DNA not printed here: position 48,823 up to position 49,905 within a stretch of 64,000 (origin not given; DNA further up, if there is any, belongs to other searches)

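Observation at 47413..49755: Translationally coupled operon: divergent Lgt paralog + Cys-rich radical SAM enzyme + 65-aa membrane peptide, a candidate uncharacterised lipid or lipoprotein modification system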

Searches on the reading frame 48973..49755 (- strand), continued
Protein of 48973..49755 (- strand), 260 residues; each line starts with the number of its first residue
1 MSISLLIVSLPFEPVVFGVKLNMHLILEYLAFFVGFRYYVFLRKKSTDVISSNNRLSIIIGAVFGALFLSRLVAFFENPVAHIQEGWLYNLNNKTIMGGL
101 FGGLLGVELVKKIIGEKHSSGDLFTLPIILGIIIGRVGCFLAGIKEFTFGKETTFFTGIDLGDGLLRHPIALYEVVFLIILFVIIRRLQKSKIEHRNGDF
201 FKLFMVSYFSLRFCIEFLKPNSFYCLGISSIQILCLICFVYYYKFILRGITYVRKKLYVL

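Call 26: find_related_loci(query=A3, collection=genome_contigs, flank=8000)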
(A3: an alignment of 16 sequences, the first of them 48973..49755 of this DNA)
Query A3 (260 aa) in genome_contigs; peptide patterns used: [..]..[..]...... (x = any residue, [..] = any of these).
600 stretches matched a pattern (row limit reached: there are more); 528 encode a relative of the query (tblastn E <= 1e-3); the best 80 are kept; 80 distinct loci.
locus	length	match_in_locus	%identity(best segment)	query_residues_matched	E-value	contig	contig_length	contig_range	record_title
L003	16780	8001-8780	96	1-260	1e-162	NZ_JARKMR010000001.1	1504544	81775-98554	Maribacter zhoushanensis strain SA7 NODE_1_length_1504544_cov_283.777215, whole genome shotgun sequence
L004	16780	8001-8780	87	1-260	3e-136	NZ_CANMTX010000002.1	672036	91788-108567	Uncultured Maribacter sp. isolate 2B2-74-3Z.fasta NODE_2, whole genome shotgun sequence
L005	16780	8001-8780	82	1-260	5e-136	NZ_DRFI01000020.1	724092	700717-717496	MAG: Maribacter sp. isolate HyVt-319 HyVt-319_k145_244889, whole genome shotgun sequence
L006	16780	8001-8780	87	1-260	8e-132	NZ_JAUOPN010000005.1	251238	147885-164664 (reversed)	Maribacter sp. 1_MG-2023 strain G3R17 KICIDAOE_5, whole genome shotgun sequence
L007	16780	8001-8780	84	1-260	8e-130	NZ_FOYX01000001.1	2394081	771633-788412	Maribacter stanieri strain DSM 19891, whole genome shotgun sequence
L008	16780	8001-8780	81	1-260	3e-126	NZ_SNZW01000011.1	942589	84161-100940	Maribacter caenipelagi strain CECT 8455 Ga0244633_101, whole genome shotgun sequence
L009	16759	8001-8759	71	8-260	1e-113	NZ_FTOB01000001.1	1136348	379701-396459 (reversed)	Zobellia uliginosa strain DSM 2061, whole genome shotgun sequence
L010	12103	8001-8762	71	7-260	3e-111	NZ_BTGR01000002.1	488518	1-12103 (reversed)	Croceitalea sp. MTPC6 Contig02, whole genome shotgun sequence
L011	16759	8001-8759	75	8-260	2e-108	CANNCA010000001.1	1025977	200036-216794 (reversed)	uncultured Flavobacteriaceae bacterium isolate N2Y089-1.fasta genome assembly, contig: NODE_1, whole genome shotgun sequ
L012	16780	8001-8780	70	1-260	3e-108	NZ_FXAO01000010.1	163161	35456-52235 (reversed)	Arenibacter troitsensis strain DSM 19835, whole genome shotgun sequence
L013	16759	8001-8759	73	8-260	2e-108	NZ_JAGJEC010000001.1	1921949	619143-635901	Maribacter sp. MMG018 assembly_contig_1, whole genome shotgun sequence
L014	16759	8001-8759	73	8-260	1e-107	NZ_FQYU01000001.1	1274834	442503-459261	Pseudozobellia thermophila strain DSM 19858, whole genome shotgun sequence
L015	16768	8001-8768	72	5-260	1e-105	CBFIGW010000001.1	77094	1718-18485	MAG: Maribacter sp. isolate Co_bin_850_strict genome assembly, contig: Co_bin_850_strict_c1, whole genome shotgun sequen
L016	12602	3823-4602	69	1-260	3e-105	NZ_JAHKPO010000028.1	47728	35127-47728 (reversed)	Arenibacter algicola strain E3M18 E3M18_E3M18_contig_19, whole genome shotgun sequence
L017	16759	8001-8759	70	8-260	1e-104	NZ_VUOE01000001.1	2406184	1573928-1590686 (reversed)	Maribacter flavus strain KCTC 42508 contig1, whole genome shotgun sequence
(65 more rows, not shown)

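Call 33: find_encoding_contigs(protein=P0193, flank=8000, max_places=3)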
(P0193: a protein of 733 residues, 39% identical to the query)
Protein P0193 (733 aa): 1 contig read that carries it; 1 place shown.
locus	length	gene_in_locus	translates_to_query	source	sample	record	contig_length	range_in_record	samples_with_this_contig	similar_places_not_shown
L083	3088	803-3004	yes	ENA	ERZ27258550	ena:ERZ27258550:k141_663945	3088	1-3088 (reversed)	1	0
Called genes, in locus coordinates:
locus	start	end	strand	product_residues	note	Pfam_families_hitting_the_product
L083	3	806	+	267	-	?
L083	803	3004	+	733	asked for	PF01790:LGT, PF23545:Zn_ribbon_HMPTM, PF04055:Radical_SAM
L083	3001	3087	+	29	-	?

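Call 34: find_encoding_contigs(protein=P0259, flank=8000, max_places=3)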
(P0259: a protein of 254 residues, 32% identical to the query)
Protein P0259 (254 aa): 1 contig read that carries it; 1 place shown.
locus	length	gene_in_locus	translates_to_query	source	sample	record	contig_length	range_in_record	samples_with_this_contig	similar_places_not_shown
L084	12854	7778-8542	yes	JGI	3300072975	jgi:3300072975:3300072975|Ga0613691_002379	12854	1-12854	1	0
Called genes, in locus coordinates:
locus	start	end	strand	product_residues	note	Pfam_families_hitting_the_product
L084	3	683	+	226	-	?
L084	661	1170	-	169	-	-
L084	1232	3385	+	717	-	PF13646:HEAT_2, PF00092:VWA (faint), PF13519:VWA_2 (weak), PF13768:VWA_3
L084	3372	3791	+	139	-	-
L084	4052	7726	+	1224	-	PF02463:SMC_N, PF13175:AAA_15, PF13304:AAA_21 (weak), PF13476:AAA_23, PF13555:AAA_29 (faint), PF06470:SMC_hinge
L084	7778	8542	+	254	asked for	PF01790:LGT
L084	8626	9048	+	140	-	-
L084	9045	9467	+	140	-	-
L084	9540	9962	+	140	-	-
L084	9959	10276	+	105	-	-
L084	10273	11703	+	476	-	PF23545:Zn_ribbon_HMPTM, PF04055:Radical_SAM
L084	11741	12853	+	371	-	?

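Call 35: find_encoding_contigs(protein=P0198, flank=8000, max_places=3)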
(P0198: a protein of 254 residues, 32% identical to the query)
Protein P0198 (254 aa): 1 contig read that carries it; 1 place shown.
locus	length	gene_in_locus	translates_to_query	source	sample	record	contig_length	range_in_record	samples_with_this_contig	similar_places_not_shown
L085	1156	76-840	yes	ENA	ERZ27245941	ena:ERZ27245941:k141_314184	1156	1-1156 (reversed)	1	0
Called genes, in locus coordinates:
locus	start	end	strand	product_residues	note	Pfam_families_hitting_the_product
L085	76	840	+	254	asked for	PF01790:LGT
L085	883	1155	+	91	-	?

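Call 36: find_encoding_contigs(protein=P0152, flank=8000, max_places=3)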
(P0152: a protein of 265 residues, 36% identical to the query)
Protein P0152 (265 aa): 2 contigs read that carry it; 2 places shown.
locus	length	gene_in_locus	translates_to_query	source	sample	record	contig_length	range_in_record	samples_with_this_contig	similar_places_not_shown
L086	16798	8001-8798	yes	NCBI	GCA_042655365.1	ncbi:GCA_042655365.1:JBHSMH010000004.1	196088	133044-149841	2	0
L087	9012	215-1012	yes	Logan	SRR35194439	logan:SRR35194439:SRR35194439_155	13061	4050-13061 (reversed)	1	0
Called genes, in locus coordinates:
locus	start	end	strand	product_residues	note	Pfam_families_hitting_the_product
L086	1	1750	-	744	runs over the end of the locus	PF02743:dCache_1 (weak), PF22673:MCP-like_PDC_1 (weak), PF00672:HAMP (weak), PF00015:MCPsignal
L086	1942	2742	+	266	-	-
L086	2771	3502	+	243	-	PF14219:DUF4328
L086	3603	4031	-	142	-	PF19654:DUF6157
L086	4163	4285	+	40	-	-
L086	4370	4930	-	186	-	PF03767:Acid_phosphat_B (weak), PF06941:NT5C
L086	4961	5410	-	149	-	-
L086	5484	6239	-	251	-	PF03141:Methyltransf_29 (weak), PF13489:Methyltransf_23, PF00398:RrnaAD (weak), PF01209:Ubie_methyltran (weak), PF13847:Methyltransf_31 (weak), PF08241:Methyltransf_11, PF08242:Methyltransf_12, PF13649:Methyltransf_25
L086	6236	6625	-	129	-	PF00903:Glyoxalase (weak)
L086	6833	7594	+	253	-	PF00929:RNase_T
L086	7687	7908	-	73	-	-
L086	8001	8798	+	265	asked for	PF01790:LGT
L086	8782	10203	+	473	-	PF23545:Zn_ribbon_HMPTM, PF04055:Radical_SAM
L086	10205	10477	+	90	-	-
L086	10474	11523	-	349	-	-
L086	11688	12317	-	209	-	PF02557:VanY, PF13539:Peptidase_M15_4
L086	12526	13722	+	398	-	PF12242:Eno-Rase_NADH_b, PF13561:adh_short_C2 (faint), PF12241:Enoyl_reductase, PF07055:Eno-Rase_FAD_bd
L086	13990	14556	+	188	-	PF00753:Lactamase_B (weak)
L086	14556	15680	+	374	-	PF05145:AbrB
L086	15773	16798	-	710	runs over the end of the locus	PF06103:DUF948 (faint), PF02743:dCache_1, PF22673:MCP-like_PDC_1 (weak), PF00672:HAMP (weak), PF00015:MCPsignal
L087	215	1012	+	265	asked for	PF01790:LGT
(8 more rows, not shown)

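Call 37: search_protein_families(library=ncbifam, proteins=[L086:8782-10203:+, L086:10205-10477:+, L086:8001-8798:+, L084:10273-11703:+, L084:8626-9048:+, L084:9045-9467:+, L084:9540-9962:+, L084:9959-10276:+, L083:3-806:+], max_evalue=0.01)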
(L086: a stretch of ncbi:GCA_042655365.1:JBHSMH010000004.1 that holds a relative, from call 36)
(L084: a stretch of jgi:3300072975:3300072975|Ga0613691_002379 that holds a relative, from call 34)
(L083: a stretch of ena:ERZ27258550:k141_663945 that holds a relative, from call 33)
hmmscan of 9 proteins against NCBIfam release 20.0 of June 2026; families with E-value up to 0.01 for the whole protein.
L086:8782-10203:+ (473 aa): 48 families (the best 25 are shown)
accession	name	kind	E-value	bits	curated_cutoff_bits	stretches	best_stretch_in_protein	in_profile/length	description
NF045646.2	rSAM_Se_TrsS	equivalog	1.3e-96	323.9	490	1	14-455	3-437/441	radical SAM (seleno)protein TrsS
NF045702.1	rSAM_GDGT_ether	equivalog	9.1e-87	291.7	450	2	14-322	2-312/486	tetraether lipid synthase Tes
NF045703.1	rSAM_Tes_intein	exception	3e-39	134.6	1700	3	128-321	625-816/1040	tetraether lipid synthase Tes, intein-containing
TIGR02666.1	moaA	equivalog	4e-16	58.9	284.05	1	102-286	14-202/336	GTP 3',8-cyclase MoaA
TIGR04317.1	W_rSAM_matur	equivalog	1.1e-13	51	380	1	101-239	7-139/349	tungsten cofactor oxidoreductase radical SAM maturase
NF001199.0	PRK00164.2-1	equivalog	3.3e-13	49.4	231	1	102-271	16-181/308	GTP 3',8-cyclase MoaA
TIGR02668.1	moaA_archaeal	equivalog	5.3e-13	48.6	325.25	1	102-268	14-176/303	GTP 3',8-cyclase MoaA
NF050035.1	rSAM_WgK_link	exception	1.4e-12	47.3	650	1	95-258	6-165/367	radical SAM/SPASM peptide maturase WgkB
NF038283.1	viperin_w_prok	equivalog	1.8e-12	47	180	1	104-219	8-124/281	viperin family antiviral radical SAM protein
TIGR03962.1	mycofact_rSAM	equivalog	4e-12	46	265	1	98-272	13-180/339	mycofactocin radical SAM maturase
TIGR04055.1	rSAM_NirJ2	equivalog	1.3e-11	44.7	500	1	104-287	6-182/326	putative heme d1 biosynthesis radical SAM protein NirJ2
TIGR04054.1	rSAM_NirJ1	equivalog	2.1e-11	43.1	650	1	98-288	36-219/387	putative heme d1 biosynthesis radical SAM protein NirJ1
TIGR03977.1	rSAM_pair_HxsC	equivalog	3.7e-11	42.4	267.9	1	101-201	28-125/292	His-Xaa-Ser system radical SAM maturase HxsC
TIGR04051.1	rSAM_NirJ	equivalog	2.4e-10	39.9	515.45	1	101-285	5-182/354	heme d1 biosynthesis radical SAM protein NirJ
TIGR04321.1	spiroSPASM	subfamily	2.8e-10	39.5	250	1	102-265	235-405/510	spiro-SPASM protein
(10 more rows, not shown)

L086:10205-10477:+ (90 aa): 0 families

L086:8001-8798:+ (265 aa): 6 families
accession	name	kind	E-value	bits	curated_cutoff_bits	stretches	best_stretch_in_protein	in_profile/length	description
NF000778.0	PRK00052.3-4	equivalog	1.7e-15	57.3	334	1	30-220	27-214/252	prolipoprotein diacylglyceryl transferase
TIGR00544.1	lgt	equivalog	2.6e-13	50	118.9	1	48-222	60-237/280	prolipoprotein diacylglyceryl transferase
NF000784.0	PRK00052.4-5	subfamily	9.6e-09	34.8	409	1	6-156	3-153/298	prolipoprotein diacylglyceryl transferase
NF000775.0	PRK00052.2-5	equivalog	1.1e-06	28.2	428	1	125-230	151-254/288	prolipoprotein diacylglyceryl transferase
NF000777.0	PRK00052.3-2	equivalog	1.6e-06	27.9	558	1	83-152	108-178/310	prolipoprotein diacylglyceryl transferase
NF009611.0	PRK13108.1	equivalog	6.4e-06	25.4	636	1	90-155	102-165/476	prolipoprotein diacylglyceryl transferase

L084:10273-11703:+ (476 aa): 43 families (the best 25 are shown)
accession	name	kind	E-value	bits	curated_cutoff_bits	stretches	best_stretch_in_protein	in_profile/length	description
NF045646.2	rSAM_Se_TrsS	equivalog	8.9e-92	307.9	490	1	17-452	4-431/441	radical SAM (seleno)protein TrsS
NF045702.1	rSAM_GDGT_ether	equivalog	1.8e-76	257.7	450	2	17-325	3-312/486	tetraether lipid synthase Tes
NF045703.1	rSAM_Tes_intein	exception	1.1e-43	149.2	1700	3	150-324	645-816/1040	tetraether lipid synthase Tes, intein-containing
TIGR03962.1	mycofact_rSAM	equivalog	1.3e-14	54.1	265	1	101-268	13-177/339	mycofactocin radical SAM maturase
TIGR02666.1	moaA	equivalog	4.5e-14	52.2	284.05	1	106-287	15-200/336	GTP 3',8-cyclase MoaA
TIGR04317.1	W_rSAM_matur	equivalog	2.9e-12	46.4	380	1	104-239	7-136/349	tungsten cofactor oxidoreductase radical SAM maturase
NF045574.1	sacti_mat_StsB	exception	3e-12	46.1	625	1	107-272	102-257/466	StsB family radical SAM/SPASM domain sactipeptide maturase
TIGR04055.1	rSAM_NirJ2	equivalog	1.1e-11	44.8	500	1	109-279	8-172/326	putative heme d1 biosynthesis radical SAM protein NirJ2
NF038283.1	viperin_w_prok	equivalog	4.2e-10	39.2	180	1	110-202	11-106/281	viperin family antiviral radical SAM protein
TIGR04167.1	rSAM_SeCys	equivalog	6.2e-09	35.5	300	1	104-243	11-147/303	arsenosugar biosynthesis radical SAM (seleno)protein ArsS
TIGR04251.1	SCM_rSAM_ScmF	equivalog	1.4e-08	34.5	400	1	108-290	11-190/353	SynChlorMet cassette radical SAM/SPASM protein ScmF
TIGR03470.1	HpnH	equivalog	2e-08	33.6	225.05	1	110-301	37-219/318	adenosyl-hopene transferase HpnH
NF001199.0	PRK00164.2-1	equivalog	2.5e-08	33.4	231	1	105-274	16-181/308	GTP 3',8-cyclase MoaA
TIGR04054.1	rSAM_NirJ1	equivalog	2.7e-08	32.8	650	1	105-193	40-126/387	putative heme d1 biosynthesis radical SAM protein NirJ1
TIGR04347.1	pseudo_SAM_Halo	equivalog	4e-08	32.9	525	1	97-256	34-180/390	TIGR04347 family pseudo-SAM/SPASM protein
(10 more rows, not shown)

L084:8626-9048:+ (140 aa): 0 families

L084:9045-9467:+ (140 aa): 0 families

L084:9540-9962:+ (140 aa): 0 families

L084:9959-10276:+ (105 aa): 0 families

L083:3-806:+ (267 aa): 0 families

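Call 44: list_cluster_members(proteins=[P0152, P0121, P0122, P0127, P0137, P0145, P0161, P0168, P0172, P0197])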
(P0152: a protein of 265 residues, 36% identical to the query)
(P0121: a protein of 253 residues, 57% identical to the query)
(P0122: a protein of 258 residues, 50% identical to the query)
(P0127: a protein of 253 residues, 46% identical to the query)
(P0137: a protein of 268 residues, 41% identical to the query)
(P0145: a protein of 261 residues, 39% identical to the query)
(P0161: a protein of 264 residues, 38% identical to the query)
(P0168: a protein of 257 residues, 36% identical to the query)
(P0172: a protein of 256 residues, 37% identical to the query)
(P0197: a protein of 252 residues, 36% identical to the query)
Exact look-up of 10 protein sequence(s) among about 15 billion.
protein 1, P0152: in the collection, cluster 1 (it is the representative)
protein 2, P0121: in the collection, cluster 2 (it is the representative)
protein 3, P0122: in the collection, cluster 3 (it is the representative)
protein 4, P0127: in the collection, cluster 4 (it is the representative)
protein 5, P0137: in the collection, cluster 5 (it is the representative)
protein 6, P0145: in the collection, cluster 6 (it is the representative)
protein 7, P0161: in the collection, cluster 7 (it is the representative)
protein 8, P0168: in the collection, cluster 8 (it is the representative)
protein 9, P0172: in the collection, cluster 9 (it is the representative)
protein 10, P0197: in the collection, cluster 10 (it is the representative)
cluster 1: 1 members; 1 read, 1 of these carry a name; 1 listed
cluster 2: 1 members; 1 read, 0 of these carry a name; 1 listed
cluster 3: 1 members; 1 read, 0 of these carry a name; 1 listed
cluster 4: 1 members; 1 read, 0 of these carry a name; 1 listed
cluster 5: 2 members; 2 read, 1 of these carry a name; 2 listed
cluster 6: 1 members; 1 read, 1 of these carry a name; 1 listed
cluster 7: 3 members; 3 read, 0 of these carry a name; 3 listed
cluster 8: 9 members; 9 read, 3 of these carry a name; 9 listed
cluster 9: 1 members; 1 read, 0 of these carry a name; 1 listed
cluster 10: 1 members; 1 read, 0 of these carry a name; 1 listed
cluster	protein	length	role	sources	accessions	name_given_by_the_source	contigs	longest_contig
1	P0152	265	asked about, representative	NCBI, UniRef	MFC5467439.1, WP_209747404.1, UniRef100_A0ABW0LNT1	prolipoprotein diacylglyceryl transferase [Cohnella suwonensis] | Prolipoprotein diacylglyceryl transferase n=1 Tax=Cohnella suwonensis TaxID=696072 ...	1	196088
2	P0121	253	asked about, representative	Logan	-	-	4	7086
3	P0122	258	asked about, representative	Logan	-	-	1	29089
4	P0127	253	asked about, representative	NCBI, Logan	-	-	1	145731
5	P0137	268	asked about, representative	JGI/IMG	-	phosphatidylglycerol---prolipoprotein diacylglyceryl transferase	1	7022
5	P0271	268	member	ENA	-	-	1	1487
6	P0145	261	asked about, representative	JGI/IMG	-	phosphatidylglycerol:prolipoprotein diacylglycerol transferase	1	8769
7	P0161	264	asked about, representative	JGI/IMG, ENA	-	-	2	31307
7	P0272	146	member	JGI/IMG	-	-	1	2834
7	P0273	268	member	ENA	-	-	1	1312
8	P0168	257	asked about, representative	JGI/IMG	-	-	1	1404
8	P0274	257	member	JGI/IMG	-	prolipoprotein diacylglyceryltransferase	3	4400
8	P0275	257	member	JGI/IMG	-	prolipoprotein diacylglyceryltransferase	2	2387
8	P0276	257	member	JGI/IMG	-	phosphatidylglycerol---prolipoprotein diacylglyceryl transferase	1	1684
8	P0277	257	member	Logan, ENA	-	-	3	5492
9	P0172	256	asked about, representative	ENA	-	-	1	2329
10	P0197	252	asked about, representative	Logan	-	-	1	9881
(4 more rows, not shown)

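Call 62: predict_structure(alignment_id=A2)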
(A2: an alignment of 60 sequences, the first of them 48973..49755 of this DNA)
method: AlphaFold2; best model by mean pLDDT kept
length: 260 residues; sequences in the alignment: 60
mean_pLDDT: 95.0   pTM: 0.91
mean pLDDT of the five models: 95.0, 94.3, 94.1, 89.2, 89.0
residues with pLDDT >= 90: 244; 70-90: 9; 50-70: 5; < 50: 2
segments of 3 or more residues with pLDDT < 50: none
pLDDT, mean of each block of 10 residues (from residue 1): 68 96 97 98 96 98 98 94 93 96 98 98 98 98 94 97 97 98 97 95 98 96 84 97 98 93
secondary structure, 60 per line:
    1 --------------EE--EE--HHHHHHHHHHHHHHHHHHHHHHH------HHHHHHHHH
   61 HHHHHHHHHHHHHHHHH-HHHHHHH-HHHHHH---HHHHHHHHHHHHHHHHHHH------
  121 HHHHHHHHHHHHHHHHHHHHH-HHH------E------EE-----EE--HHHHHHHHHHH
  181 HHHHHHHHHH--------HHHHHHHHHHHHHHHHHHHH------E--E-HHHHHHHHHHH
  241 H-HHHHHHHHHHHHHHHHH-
elements in order: H23-45 H52-77 H79-85 H87-92 H96-114 H121-141 H170-190 H199-218 H230-241 H243-259
